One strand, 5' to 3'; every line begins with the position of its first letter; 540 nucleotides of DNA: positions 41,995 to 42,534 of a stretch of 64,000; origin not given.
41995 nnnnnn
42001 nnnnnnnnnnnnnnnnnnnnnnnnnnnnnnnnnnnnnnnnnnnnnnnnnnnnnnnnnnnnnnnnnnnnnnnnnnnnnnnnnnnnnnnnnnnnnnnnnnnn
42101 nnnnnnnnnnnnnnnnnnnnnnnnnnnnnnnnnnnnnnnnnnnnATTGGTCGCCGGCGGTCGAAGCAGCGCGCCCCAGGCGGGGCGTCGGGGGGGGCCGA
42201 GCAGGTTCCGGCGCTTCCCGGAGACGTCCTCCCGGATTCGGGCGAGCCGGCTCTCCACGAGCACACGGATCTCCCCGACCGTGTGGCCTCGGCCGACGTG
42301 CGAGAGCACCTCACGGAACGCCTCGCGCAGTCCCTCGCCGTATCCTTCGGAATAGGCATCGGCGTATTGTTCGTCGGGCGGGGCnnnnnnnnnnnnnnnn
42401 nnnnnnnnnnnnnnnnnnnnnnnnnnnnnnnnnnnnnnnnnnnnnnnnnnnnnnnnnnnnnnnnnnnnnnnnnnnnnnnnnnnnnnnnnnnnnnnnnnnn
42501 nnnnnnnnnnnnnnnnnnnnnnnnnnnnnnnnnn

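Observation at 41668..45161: DUF835 gene translationally coupled (GTGA) to the archaeal mevalonate-entry operon HMGCS-thiolase-DUF35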

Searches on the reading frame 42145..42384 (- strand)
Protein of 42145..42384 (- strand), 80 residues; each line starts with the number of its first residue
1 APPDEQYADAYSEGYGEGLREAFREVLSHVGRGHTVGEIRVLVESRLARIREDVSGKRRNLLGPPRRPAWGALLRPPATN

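Call 31: search_protein_representatives(alignment_id=A3)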
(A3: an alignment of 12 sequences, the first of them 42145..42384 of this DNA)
Query: 12 sequences, 81 profile positions. Proteins with E-value up to 0.001 (for the whole library): 75; up to 1e-10: 26; up to 1e-30: 12. The best 75 are listed.
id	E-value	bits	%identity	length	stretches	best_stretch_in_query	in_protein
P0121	6.6e-39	147.9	-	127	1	2-80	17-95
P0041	2.8e-38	145.9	-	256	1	2-79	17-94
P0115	9.4e-37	141.0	-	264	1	2-80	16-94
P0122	1.4e-36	140.5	-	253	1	3-80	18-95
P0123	5.0e-36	138.7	-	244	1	4-80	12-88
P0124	7.9e-36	138.0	-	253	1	4-79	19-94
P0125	1.0e-34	134.5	-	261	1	3-80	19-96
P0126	1.0e-34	134.4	-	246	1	3-79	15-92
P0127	3.0e-34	133.0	-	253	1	3-79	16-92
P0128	6.5e-34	131.9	-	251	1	2-79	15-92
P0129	1.2e-33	131.1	-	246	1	3-80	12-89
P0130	1.7e-33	130.5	-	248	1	3-80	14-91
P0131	1.5e-30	121.1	-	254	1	2-78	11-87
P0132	2.2e-30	120.6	-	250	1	2-80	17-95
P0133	3.7e-30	119.9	-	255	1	2-80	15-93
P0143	7.9e-21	90.0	-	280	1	6-77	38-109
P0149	8.2e-09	51.4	-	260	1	10-71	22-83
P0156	9.8e-07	44.8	-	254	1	11-72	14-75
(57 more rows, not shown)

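Call 35: find_homologous_proteins(query=A4, max_evalue=0.00001)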
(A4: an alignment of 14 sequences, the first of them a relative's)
Query A4 (14 sequences) (233 aa, profile of the alignment): 82 proteins with E <= 0.00001 among 8000 candidates.
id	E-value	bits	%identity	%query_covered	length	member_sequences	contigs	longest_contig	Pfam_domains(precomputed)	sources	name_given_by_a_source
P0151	4.1e-91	323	37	96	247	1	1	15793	PF05763.19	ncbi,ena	-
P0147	4.1e-80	287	100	100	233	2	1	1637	PF05763.19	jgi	-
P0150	9.2e-80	286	34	100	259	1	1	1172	PF05763.19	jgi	-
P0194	2.1e-76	275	45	100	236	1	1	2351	PF05763.19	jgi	-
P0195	2.7e-76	274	35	100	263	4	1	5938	PF05763.19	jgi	jgi:hypothetical protein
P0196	3.6e-76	274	41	97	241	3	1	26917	PF05763.19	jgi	-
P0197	4.8e-76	273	41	98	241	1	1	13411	PF05763.19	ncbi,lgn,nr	ncbi:MAG: DUF835 domain-containing protein [Candidatus Thermoplasmatota archaeon]|nr:DUF835 domain-c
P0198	1.0e-75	272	44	98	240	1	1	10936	PF05763.19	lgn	-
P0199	2.6e-75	271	44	98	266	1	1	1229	PF05763.19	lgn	-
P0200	3.3e-75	271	42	98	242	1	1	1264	PF05763.19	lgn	-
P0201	4.0e-75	270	36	100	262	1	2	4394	PF05763.19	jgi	jgi:hypothetical protein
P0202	5.8e-75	270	39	100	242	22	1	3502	PF05763.19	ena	-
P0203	5.9e-75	270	42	98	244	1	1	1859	PF05763.19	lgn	-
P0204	1.1e-74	269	43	98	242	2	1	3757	PF05763.19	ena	-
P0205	8.3e-74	266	40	99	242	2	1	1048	PF05763.19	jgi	jgi:hypothetical protein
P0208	2.2e-73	265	37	97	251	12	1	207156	PF05763.19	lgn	-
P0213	3.2e-72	261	44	100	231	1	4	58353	PF05763.19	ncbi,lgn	ncbi:MAG: DUF835 domain-containing protein [Thermoplasmata archaeon]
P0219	4.8e-71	257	41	95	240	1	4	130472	PF05763.19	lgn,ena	-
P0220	6.9e-71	256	35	98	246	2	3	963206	PF05763.19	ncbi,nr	ncbi:MAG: DUF835 domain-containing protein [Methanomassiliicoccales archaeon]|nr:DUF835 domain-conta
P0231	3.3e-67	244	44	100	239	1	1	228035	PF05763.19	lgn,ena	-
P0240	2.6e-55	205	35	100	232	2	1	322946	PF05763.19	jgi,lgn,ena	-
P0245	3.3e-45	172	36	100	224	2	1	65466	PF05763.19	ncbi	-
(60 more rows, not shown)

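Call 36: find_encoding_contigs(protein=P0220, flank=6000, max_places=2)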
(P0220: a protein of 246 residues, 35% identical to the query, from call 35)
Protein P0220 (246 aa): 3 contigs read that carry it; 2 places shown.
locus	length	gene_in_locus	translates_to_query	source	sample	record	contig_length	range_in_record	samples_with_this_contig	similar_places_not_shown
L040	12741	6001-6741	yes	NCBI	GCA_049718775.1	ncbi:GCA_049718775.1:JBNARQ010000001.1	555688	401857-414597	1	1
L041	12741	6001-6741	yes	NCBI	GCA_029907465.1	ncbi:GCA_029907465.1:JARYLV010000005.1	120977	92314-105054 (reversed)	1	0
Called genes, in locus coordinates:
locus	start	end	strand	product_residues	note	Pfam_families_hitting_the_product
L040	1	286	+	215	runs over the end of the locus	PF00923:TAL_FSA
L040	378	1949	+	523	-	PF04675:DNA_ligase_A_N, PF01068:DNA_ligase_A_M, PF04679:DNA_ligase_A_C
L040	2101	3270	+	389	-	PF01494:FAD_binding_3, PF04820:Trp_halogenase (faint), PF05834:Lycopene_cycl (faint)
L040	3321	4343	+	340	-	PF25133:TYW2_N_2, PF02475:TRM5-TYW2_MTfase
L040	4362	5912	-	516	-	-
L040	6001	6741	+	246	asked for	PF05763:DUF835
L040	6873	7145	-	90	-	PF01918:Alba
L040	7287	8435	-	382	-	PF02593:DUF166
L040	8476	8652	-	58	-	PF12797:Fer4_2, PF12837:Fer4_6, PF13237:Fer4_10, PF00037:Fer4, PF14697:Fer4_21, PF12838:Fer4_7, PF13187:Fer4_9, PF00037:Fer4, +8 more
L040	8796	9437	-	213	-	PF04967:HTH_10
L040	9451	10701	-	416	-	PF02812:ELFV_dehydrog_N, PF00208:ELFV_dehydrog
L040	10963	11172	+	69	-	PF25160:LdpA_Fe-S-bd (weak), PF00037:Fer4 (weak), PF12837:Fer4_6 (weak), PF13237:Fer4_10, PF14697:Fer4_21 (weak), PF12838:Fer4_7, PF13187:Fer4_9, PF25160:LdpA_Fe-S-bd (weak), +4 more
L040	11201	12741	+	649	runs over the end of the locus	PF00111:Fer2, PF17650:RACo_linker, PF17651:Raco_middle, PF14574:RACo_C_ter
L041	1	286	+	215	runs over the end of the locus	PF00923:TAL_FSA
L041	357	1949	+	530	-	PF04675:DNA_ligase_A_N, PF01068:DNA_ligase_A_M, PF04679:DNA_ligase_A_C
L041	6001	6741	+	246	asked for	PF05763:DUF835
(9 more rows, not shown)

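Call 37: find_encoding_contigs(protein=P0208, flank=6000, max_places=2)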
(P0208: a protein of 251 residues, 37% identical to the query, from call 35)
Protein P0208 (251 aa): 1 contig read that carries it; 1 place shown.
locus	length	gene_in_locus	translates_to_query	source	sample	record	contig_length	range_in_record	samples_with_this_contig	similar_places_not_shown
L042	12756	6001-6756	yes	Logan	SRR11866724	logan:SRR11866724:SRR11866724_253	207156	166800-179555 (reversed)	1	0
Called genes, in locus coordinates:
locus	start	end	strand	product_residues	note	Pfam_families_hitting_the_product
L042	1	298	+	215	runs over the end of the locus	PF00923:TAL_FSA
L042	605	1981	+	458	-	PF04675:DNA_ligase_A_N, PF01068:DNA_ligase_A_M, PF04679:DNA_ligase_A_C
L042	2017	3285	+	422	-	PF07992:Pyr_redox_2 (faint), PF01494:FAD_binding_3, PF04820:Trp_halogenase (faint), PF05834:Lycopene_cycl (faint)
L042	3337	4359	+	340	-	PF25133:TYW2_N_2, PF02475:TRM5-TYW2_MTfase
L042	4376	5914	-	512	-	-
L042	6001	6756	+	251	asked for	PF05763:DUF835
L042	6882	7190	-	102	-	PF01918:Alba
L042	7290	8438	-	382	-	PF02593:DUF166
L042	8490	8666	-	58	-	PF12797:Fer4_2, PF12837:Fer4_6, PF13237:Fer4_10, PF00037:Fer4, PF14697:Fer4_21, PF12838:Fer4_7, PF13187:Fer4_9, PF00037:Fer4, +8 more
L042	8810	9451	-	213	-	PF04967:HTH_10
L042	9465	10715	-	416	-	PF02812:ELFV_dehydrog_N, PF00208:ELFV_dehydrog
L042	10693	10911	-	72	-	-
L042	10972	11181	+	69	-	PF12800:Fer4_4 (faint), PF25160:LdpA_Fe-S-bd (faint), PF00037:Fer4 (weak), PF12837:Fer4_6 (weak), PF13237:Fer4_10, PF14697:Fer4_21 (weak), PF12838:Fer4_7, PF13187:Fer4_9, +3 more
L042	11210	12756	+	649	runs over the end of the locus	PF00111:Fer2, PF17650:RACo_linker, PF17651:Raco_middle, PF14574:RACo_C_ter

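Call 38: find_encoding_contigs(protein=P0231, flank=6000, max_places=2)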
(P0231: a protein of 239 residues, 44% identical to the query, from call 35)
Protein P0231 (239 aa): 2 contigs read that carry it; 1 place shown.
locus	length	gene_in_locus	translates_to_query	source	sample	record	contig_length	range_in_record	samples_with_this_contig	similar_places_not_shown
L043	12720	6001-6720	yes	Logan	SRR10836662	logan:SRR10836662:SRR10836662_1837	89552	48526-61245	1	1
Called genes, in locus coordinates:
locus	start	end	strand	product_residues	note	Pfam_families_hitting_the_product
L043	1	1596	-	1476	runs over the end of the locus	PF02369:Big_1 (faint), PF17789:MG4 (faint), PF01835:MG2, PF17791:MG3 (weak), PF07703:A2M_BRD, PF00207:A2M, PF07678:TED_complement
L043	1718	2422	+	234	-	PF02633:Creatininase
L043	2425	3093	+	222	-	PF06026:Rib_5-P_isom_A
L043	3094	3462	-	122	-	-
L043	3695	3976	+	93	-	PF00935:Ribosomal_L44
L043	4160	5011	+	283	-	PF00575:S1, PF07541:EIF_2_alpha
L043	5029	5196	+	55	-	PF04135:Nop10p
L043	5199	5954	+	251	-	PF09754:PAC2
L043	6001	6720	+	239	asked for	PF05763:DUF835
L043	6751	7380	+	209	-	PF02353:CMAS, PF03848:TehB (weak), PF13489:Methyltransf_23, PF13847:Methyltransf_31, PF08241:Methyltransf_11, PF08242:Methyltransf_12, PF13649:Methyltransf_25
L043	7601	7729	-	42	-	-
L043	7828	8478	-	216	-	-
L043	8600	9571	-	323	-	PF03486:HI0933_like (faint), PF07992:Pyr_redox_2, PF13738:Pyr_redox_3 (weak), PF00890:FAD_binding_2 (weak)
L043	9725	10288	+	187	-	PF02830:V4R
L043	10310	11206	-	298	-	PF04055:Radical_SAM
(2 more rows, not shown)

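Call 39: find_related_loci(query=A5, collection=metagenome_contigs, flank=6000)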
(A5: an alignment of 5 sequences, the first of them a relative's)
Query A5 (280 aa) in metagenome_contigs; peptide patterns used: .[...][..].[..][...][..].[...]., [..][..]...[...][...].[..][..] (x = any residue, [..] = any of these).
194 stretches matched a pattern; 11 encode a relative of the query (tblastn E <= 1e-3); 11 distinct loci.
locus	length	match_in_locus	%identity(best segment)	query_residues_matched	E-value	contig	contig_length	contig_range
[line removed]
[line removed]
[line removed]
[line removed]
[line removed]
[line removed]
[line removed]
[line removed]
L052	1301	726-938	56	38-108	7e-19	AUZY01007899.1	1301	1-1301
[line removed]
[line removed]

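Call 41: find_homologous_proteins(query=A5, max_evalue=0.00001)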
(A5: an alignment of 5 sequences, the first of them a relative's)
Query A5 (5 sequences) (280 aa, profile of the alignment): 18 proteins with E <= 0.00001 among 8000 candidates.
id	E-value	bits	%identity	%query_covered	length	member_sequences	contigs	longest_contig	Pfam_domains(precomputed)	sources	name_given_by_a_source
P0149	1.5e-116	407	39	84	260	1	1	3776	PF05763.19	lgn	-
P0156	6.9e-114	398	35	83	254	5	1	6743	PF05763.19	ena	-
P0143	2.1e-111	390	100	100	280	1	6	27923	PF05763.19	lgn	-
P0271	2.5e-85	304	38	83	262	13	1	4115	PF05763.19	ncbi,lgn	-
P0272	6.4e-82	293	38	83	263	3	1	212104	PF05763.19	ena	-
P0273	2.3e-75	272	52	88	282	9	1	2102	PF05763.19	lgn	-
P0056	2.3e-40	157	37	85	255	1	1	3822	PF05763.19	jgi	jgi:hypothetical protein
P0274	3.9e-40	156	39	84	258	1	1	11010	PF05763.19,PF24336.2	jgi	jgi:hypothetical protein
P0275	1.7e-39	154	39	86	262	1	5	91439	PF05763.19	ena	-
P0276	4.7e-39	152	37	84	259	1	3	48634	PF05763.19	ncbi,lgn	ncbi:MAG: hypothetical protein WBE40_02215 [Thermoplasmata archaeon]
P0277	2.5e-37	147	36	85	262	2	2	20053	PF05763.19,PF24336.2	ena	-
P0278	3.4e-37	146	38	85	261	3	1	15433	PF05763.19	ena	-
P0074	1.9e-36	144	37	91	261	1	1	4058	PF05763.19,PF24336.2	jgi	jgi:hypothetical protein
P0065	3.3e-36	143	38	85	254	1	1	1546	PF05763.19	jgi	jgi:hypothetical protein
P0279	4.3e-35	139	38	85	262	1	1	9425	PF05763.19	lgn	-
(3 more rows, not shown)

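Call 42: find_encoding_contigs(protein=P0272, flank=6000, max_places=2)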
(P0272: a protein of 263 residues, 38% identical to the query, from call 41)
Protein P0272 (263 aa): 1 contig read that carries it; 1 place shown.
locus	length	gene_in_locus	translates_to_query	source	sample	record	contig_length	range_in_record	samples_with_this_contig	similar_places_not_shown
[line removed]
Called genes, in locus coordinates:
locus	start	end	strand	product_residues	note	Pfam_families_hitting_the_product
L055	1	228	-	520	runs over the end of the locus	PF00158:Sigma54_activat (faint), PF01078:Mg_chelatase, PF05496:RuvB_N (faint), PF00004:AAA (faint), PF07728:AAA_5 (faint)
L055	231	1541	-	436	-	PF01751:Toprim, PF13662:Toprim_4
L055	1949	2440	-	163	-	-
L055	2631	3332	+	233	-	-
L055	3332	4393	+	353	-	PF08541:ACP_syn_III_C (weak)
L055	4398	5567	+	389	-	PF00108:Thiolase_N, PF02803:Thiolase_C (faint), PF22691:Thiolase_C_1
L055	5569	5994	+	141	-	PF12172:zf-ChsH2, PF01796:OB_ChsH2_C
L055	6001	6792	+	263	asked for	PF05763:DUF835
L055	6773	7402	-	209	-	PF05175:MTS, PF13489:Methyltransf_23 (weak), PF08241:Methyltransf_11 (weak), PF08242:Methyltransf_12 (weak), PF13649:Methyltransf_25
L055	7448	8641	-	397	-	PF00890:FAD_binding_2, PF01266:DAO (weak), PF01494:FAD_binding_3, PF07992:Pyr_redox_2, PF12831:FAD_oxidored, PF13450:NAD_binding_8 (weak), PF04820:Trp_halogenase (weak), PF22578:GGR_cat, +1 more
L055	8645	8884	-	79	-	PF13237:Fer4_10 (weak), PF14697:Fer4_21, PF12800:Fer4_4 (faint), PF12838:Fer4_7, PF13187:Fer4_9 (weak), PF12797:Fer4_2 (weak), PF00037:Fer4, PF12837:Fer4_6 (weak), +1 more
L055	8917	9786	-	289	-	PF00535:Glycos_transf_2, PF10111:Glyco_tranf_2_2 (weak), PF13641:Glyco_tranf_2_3, PF13632:Glyco_trans_2_3 (weak)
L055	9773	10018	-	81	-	PF05239:PRC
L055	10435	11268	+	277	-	-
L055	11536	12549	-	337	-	PF03308:MeaB, PF02492:cobW (weak)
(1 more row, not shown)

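Call 43: find_encoding_contigs(protein=P0143, flank=6000, max_places=2)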
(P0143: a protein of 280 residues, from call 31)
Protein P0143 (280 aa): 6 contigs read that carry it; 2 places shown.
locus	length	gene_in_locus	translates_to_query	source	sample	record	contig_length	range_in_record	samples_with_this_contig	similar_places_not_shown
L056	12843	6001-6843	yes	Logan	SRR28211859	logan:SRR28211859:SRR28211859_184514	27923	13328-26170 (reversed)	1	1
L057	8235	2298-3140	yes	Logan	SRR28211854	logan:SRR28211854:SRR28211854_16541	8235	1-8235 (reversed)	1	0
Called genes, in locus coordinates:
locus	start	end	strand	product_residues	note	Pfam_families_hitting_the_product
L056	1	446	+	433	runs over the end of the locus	PF00266:Aminotran_5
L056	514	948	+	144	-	-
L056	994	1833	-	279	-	PF09754:PAC2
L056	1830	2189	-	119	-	-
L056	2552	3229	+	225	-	PF13560:HTH_31 (faint)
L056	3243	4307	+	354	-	PF08541:ACP_syn_III_C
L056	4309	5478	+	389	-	PF00108:Thiolase_N, PF22691:Thiolase_C_1, PF02803:Thiolase_C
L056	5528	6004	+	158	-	PF12172:zf-ChsH2 (weak), PF01796:OB_ChsH2_C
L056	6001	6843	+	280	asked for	PF05763:DUF835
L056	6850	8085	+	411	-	PF08323:Glyco_transf_5 (faint), PF13439:Glyco_transf_4, PF13579:Glyco_trans_4_4, PF00534:Glycos_transf_1, PF13692:Glyco_trans_1_4, PF13524:Glyco_trans_1_2 (weak)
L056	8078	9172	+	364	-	-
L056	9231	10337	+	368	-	PF00756:Esterase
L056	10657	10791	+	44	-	-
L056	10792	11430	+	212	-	-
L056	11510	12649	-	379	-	PF02012:BNR (faint), PF15902:Sortilin-Vps10 (weak)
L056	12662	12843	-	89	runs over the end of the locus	PF02597:ThiS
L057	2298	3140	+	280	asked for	PF05763:DUF835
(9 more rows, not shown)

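Call 44: find_encoding_contigs(protein=P0156, flank=6000, max_places=2)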
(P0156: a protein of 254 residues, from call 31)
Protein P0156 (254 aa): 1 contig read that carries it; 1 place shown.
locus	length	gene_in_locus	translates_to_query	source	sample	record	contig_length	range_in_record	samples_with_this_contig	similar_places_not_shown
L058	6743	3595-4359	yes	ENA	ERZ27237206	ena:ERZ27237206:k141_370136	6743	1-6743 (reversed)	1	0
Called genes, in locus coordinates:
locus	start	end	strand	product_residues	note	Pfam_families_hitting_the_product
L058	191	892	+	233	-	-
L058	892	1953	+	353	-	PF08541:ACP_syn_III_C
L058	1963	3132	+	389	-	PF00108:Thiolase_N, PF00109:ketoacyl-synt (faint), PF02803:Thiolase_C (weak), PF22691:Thiolase_C_1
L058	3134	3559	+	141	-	PF12172:zf-ChsH2, PF01796:OB_ChsH2_C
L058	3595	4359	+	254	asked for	PF05763:DUF835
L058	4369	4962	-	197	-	PF05175:MTS, PF06325:PrmA (weak), PF08241:Methyltransf_11 (weak), PF13649:Methyltransf_25 (weak)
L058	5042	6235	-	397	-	PF00890:FAD_binding_2 (weak), PF01266:DAO (faint), PF01494:FAD_binding_3, PF07992:Pyr_redox_2, PF12831:FAD_oxidored, PF13450:NAD_binding_8 (weak), PF04820:Trp_halogenase (weak), PF22578:GGR_cat, +1 more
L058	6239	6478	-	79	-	PF12797:Fer4_2 (faint), PF13237:Fer4_10, PF12800:Fer4_4 (faint), PF14697:Fer4_21 (weak), PF12838:Fer4_7, PF13187:Fer4_9 (weak), PF00037:Fer4, PF12837:Fer4_6 (weak), +1 more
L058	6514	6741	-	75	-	?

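Call 45: find_encoding_contigs(protein=P0240, flank=5000, max_places=1)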
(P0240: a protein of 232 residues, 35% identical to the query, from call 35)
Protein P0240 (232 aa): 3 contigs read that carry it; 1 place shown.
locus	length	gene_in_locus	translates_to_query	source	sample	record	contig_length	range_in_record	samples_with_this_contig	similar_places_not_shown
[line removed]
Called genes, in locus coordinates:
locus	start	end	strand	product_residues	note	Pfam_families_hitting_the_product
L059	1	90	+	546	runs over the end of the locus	-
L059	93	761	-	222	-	PF01902:Diphthami_syn_2_N, PF28410:Diphthami_syn_2_C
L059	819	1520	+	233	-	PF02633:Creatininase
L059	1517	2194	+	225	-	PF06026:Rib_5-P_isom_A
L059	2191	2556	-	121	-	PF12802:MarR_2 (weak)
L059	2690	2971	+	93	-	PF00935:Ribosomal_L44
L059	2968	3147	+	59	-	PF01667:Ribosomal_S27e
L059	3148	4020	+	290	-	PF00575:S1 (faint), PF07541:EIF_2_alpha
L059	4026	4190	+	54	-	PF04135:Nop10p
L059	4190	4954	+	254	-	PF09754:PAC2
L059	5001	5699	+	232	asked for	PF05763:DUF835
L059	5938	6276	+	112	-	PF04993:TfoX_N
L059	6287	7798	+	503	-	-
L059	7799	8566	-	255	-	PF13489:Methyltransf_23, PF08241:Methyltransf_11, PF08242:Methyltransf_12, PF13649:Methyltransf_25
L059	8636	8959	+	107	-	-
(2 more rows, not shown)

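Call 46: find_encoding_contigs(protein=P0219, flank=5000, max_places=1)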
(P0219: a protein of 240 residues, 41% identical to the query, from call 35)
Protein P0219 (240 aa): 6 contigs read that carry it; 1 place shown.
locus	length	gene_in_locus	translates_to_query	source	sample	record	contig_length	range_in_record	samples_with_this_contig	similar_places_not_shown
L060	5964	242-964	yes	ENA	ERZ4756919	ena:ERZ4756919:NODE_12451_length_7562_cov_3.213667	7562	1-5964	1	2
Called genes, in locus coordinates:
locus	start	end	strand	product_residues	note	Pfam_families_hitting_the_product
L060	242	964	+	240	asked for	PF05763:DUF835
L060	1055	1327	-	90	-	PF01918:Alba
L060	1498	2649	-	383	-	PF02593:DUF166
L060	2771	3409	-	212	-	PF04967:HTH_10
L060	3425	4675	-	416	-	PF02812:ELFV_dehydrog_N, PF00208:ELFV_dehydrog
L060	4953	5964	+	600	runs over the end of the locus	PF17650:RACo_linker, PF17651:Raco_middle, PF14574:RACo_C_ter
